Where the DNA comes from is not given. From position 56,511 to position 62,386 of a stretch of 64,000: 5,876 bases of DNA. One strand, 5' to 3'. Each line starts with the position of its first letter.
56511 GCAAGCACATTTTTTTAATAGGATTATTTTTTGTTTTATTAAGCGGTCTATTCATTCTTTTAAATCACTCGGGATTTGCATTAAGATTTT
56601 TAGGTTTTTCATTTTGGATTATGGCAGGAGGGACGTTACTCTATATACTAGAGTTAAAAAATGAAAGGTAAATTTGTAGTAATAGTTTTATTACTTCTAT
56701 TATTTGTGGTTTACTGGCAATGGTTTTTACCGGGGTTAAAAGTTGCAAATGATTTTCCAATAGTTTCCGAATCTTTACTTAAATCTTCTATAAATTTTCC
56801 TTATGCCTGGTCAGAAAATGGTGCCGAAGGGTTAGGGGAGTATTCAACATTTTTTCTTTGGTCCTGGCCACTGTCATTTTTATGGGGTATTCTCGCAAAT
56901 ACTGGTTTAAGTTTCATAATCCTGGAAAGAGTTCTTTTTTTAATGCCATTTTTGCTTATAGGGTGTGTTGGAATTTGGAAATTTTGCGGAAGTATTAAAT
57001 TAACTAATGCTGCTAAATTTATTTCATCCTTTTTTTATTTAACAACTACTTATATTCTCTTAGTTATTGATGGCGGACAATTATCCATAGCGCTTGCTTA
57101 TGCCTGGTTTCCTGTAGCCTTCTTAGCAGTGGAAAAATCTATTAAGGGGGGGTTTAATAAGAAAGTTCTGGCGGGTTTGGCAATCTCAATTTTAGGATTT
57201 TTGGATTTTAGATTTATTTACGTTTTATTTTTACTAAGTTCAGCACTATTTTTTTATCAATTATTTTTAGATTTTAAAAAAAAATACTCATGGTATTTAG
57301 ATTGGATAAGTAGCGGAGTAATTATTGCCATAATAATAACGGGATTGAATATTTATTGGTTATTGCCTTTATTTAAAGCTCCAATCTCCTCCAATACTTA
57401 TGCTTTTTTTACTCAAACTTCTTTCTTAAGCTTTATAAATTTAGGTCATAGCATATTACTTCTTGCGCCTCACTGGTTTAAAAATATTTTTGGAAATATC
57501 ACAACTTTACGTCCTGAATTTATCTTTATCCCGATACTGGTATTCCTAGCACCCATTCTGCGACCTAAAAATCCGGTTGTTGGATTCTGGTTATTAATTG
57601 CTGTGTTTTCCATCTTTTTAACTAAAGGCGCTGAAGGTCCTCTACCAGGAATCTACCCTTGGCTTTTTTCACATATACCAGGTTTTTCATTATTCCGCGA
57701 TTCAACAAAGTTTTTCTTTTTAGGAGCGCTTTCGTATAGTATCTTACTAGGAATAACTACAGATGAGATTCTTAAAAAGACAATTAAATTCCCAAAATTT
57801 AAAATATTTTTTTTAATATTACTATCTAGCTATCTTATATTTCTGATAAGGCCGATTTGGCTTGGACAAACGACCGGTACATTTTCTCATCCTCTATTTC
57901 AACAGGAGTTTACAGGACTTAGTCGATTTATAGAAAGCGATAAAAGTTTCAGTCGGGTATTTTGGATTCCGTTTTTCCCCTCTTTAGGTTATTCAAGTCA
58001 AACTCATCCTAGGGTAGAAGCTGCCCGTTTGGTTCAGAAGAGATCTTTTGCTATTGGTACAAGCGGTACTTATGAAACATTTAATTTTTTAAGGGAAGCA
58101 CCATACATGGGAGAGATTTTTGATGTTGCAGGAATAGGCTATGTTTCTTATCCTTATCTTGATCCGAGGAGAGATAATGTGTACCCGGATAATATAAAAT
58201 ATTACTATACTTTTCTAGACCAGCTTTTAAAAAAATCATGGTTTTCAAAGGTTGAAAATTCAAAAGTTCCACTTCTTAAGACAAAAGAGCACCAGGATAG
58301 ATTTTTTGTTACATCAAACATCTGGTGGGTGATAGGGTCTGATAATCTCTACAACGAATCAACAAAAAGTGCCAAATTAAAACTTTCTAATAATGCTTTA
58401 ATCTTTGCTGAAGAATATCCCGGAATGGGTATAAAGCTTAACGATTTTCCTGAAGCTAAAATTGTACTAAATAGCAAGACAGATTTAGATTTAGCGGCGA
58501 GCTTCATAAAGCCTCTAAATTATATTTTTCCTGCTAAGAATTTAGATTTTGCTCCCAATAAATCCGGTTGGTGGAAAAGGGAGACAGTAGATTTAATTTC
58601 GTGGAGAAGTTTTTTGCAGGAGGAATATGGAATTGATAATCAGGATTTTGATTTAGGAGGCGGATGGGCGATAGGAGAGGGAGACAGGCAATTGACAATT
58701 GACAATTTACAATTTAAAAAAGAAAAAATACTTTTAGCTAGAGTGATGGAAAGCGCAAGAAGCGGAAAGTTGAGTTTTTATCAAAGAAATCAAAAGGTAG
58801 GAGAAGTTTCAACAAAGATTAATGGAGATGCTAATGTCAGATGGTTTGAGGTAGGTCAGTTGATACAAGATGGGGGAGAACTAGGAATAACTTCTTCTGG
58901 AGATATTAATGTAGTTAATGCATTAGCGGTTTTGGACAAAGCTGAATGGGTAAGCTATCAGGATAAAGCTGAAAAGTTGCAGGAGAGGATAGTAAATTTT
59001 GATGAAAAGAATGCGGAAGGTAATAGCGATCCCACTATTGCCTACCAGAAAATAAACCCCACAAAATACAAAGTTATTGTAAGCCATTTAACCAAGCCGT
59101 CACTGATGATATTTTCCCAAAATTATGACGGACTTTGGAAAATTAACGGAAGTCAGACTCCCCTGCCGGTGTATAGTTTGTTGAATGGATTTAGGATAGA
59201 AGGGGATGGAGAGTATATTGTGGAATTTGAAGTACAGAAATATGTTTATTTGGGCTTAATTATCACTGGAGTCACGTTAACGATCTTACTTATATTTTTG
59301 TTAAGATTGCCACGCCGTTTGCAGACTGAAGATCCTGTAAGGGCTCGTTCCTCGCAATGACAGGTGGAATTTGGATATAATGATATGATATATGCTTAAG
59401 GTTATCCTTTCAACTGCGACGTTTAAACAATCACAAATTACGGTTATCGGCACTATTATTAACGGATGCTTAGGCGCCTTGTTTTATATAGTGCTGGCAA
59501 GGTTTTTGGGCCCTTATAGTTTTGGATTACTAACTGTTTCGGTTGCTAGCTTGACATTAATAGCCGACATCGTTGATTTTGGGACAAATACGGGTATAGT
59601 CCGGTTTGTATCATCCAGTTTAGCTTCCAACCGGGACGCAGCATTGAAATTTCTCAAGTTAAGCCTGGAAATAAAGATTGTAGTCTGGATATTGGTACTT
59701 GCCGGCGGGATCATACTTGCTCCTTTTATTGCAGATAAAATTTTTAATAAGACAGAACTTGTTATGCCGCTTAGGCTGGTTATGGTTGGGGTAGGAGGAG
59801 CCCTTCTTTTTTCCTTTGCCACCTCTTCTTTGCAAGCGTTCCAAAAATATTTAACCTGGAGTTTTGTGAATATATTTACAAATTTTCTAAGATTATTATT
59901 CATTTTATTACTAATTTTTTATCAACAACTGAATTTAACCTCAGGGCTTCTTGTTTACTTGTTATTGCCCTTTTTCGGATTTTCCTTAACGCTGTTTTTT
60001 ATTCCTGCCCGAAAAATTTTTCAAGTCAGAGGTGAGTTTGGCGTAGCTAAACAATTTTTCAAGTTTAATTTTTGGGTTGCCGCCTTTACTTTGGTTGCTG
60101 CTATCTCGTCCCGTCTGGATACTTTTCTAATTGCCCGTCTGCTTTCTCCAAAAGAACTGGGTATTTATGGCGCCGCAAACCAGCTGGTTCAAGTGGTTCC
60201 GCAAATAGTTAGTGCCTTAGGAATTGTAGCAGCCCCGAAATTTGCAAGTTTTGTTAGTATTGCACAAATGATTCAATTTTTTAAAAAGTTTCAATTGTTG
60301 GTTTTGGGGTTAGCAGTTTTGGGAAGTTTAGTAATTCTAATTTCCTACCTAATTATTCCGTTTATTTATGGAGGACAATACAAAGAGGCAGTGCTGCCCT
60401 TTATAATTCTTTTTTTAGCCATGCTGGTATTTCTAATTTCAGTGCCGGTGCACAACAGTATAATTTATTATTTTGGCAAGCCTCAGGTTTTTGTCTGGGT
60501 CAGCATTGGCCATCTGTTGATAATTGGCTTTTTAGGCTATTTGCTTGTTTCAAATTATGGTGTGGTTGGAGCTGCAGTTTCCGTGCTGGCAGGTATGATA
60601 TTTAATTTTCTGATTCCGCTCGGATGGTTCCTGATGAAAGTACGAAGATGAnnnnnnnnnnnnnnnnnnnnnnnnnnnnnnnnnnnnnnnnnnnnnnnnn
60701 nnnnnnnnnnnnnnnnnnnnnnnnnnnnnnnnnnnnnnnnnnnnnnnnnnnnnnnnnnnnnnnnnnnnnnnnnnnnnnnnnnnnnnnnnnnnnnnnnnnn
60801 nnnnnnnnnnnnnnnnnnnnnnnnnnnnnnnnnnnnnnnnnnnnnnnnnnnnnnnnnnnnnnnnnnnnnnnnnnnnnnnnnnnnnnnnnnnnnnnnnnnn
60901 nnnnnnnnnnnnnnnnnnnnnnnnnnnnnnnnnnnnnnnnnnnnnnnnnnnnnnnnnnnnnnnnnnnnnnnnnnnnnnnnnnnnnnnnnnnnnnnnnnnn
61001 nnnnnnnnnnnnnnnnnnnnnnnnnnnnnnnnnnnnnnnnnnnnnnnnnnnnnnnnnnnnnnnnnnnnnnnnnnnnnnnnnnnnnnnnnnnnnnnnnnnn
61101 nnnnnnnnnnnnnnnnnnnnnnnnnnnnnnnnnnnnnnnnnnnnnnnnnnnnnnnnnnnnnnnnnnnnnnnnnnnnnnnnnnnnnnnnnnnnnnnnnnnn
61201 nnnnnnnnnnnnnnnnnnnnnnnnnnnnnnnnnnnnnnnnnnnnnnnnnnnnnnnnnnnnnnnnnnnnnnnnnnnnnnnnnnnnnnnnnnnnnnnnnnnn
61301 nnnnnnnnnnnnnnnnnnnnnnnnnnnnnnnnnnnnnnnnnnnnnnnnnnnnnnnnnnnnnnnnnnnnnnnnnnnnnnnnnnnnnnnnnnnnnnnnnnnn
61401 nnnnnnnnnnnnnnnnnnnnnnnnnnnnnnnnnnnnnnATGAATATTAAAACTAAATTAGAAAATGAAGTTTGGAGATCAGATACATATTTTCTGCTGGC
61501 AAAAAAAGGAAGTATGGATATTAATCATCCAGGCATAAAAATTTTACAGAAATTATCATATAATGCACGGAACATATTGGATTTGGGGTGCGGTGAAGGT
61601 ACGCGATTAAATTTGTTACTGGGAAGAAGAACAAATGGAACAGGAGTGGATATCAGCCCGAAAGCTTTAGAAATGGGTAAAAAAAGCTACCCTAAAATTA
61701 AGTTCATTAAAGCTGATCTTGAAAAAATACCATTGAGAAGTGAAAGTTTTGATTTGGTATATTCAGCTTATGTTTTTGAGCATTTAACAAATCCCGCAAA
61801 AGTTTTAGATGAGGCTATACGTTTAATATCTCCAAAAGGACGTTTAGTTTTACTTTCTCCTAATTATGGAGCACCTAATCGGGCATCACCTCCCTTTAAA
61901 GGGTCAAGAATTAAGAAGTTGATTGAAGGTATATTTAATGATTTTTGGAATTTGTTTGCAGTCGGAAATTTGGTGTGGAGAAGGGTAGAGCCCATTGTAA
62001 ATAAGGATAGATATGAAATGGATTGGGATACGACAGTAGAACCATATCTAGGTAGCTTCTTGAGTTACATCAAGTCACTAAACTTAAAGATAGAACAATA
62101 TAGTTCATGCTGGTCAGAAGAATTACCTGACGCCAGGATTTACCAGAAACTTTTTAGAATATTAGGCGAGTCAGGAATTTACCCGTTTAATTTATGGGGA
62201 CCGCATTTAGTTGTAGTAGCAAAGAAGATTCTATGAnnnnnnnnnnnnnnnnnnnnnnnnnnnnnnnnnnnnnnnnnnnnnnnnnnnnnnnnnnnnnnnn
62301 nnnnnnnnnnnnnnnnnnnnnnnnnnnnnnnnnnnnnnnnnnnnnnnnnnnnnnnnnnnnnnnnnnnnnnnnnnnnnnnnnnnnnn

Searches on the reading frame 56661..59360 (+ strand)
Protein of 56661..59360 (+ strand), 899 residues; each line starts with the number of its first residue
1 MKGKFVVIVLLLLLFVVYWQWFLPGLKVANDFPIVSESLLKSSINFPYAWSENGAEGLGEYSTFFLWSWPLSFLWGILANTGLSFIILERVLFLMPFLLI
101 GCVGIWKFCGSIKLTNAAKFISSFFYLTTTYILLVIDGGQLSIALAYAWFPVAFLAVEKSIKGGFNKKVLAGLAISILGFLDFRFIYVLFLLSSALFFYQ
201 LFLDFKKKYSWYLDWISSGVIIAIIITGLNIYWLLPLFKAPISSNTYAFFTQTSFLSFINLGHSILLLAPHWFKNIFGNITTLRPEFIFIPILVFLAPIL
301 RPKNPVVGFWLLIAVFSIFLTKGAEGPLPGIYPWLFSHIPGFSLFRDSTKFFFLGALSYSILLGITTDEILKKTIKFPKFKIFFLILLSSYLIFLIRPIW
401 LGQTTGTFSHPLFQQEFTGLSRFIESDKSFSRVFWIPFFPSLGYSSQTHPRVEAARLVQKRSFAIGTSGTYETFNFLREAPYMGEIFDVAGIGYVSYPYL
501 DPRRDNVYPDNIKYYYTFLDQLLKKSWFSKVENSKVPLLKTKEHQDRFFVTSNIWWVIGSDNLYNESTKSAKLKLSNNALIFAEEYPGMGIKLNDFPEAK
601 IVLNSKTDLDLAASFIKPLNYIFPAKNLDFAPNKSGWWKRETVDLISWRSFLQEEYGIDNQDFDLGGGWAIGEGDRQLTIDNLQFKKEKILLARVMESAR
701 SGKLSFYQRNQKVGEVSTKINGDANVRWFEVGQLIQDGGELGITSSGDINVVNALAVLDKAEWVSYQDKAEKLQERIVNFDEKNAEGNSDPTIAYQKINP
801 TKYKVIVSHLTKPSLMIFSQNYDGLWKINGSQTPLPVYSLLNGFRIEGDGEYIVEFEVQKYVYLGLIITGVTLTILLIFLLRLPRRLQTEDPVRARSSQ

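Call 7: search_protein_families(library=pfam, proteins=[window:56661-59360:+], max_evalue=0.01)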
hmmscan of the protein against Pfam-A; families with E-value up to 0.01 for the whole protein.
window:56661-59360:+ (899 aa): 0 families

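Call 8: search_protein_families(library=ncbifam, proteins=[window:56661-59360:+], max_evalue=0.01)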
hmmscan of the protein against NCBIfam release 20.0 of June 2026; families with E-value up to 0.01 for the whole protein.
window:56661-59360:+ (899 aa): 1 family
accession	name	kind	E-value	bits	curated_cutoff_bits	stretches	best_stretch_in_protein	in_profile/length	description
NF053599.1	transp_MmpA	equivalog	1e-06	27.6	210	1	293-373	262-343/543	MmpA family trehalose lipid delivery protein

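Call 14: search_protein_families(library=pfam, proteins=[window:56661-59360:+], max_evalue=10)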
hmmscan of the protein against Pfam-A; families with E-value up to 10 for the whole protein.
window:56661-59360:+ (899 aa): 0 families

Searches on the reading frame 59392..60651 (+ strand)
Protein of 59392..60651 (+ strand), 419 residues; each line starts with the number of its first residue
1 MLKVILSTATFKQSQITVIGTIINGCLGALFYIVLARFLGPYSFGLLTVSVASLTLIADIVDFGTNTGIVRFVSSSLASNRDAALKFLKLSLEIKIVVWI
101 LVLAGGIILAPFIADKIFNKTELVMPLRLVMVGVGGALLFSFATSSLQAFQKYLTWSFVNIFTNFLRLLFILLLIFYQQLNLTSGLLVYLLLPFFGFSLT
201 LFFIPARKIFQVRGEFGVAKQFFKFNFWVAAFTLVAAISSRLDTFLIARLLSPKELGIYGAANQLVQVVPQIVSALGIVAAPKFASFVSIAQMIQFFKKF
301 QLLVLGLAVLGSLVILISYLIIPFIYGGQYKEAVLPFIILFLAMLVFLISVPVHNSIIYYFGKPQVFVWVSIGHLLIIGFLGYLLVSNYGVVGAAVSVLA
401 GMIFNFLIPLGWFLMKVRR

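Call 54: search_protein_families(library=pfam, proteins=[window:59392-60651:+], max_evalue=0.001)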
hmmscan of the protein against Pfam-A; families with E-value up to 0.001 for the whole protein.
window:59392-60651:+ (419 aa): 2 families
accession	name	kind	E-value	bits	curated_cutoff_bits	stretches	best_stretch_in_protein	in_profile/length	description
PF01943.22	Polysacc_synt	-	3e-23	83.1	28.2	1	16-286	7-272/274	Polysaccharide biosynthesis protein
PF13440.11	Polysacc_synt_3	-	1.1e-17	64.7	23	1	34-334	1-292/293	Polysaccharide biosynthesis protein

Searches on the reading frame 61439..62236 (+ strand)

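Call 54: search_protein_families(library=pfam, proteins=[window:61439-62236:+], max_evalue=0.001)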
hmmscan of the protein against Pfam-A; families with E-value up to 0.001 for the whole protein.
window:61439-62236:+ (265 aa): 8 families
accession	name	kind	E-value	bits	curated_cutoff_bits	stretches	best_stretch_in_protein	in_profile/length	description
PF08241.18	Methyltransf_11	-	6.8e-23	81.6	21.2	1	47-138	1-95/95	Methyltransferase domain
PF13649.12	Methyltransf_25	-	2.3e-19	70.3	27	1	46-134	1-97/97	Methyltransferase domain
PF13847.12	Methyltransf_31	-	2.8e-19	69.7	27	1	44-142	5-113/145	Methyltransferase domain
PF13489.12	Methyltransf_23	-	1.4e-15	57.8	27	1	42-143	22-121/164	Methyltransferase domain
PF08242.18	Methyltransf_12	-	9.7e-14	52.3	30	1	47-136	1-98/98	Methyltransferase domain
PF01209.24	Ubie_methyltran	-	9.8e-09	35.3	20.1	1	42-139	47-152/233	ubiE/COQ5 methyltransferase family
PF07021.18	MetW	-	3.2e-08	33.9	21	1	34-144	5-113/193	Methionine biosynthesis protein MetW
PF20922.3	Anamorsin_N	-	0.00066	19.9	27.1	1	93-142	41-91/163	Anamorsin, N-terminal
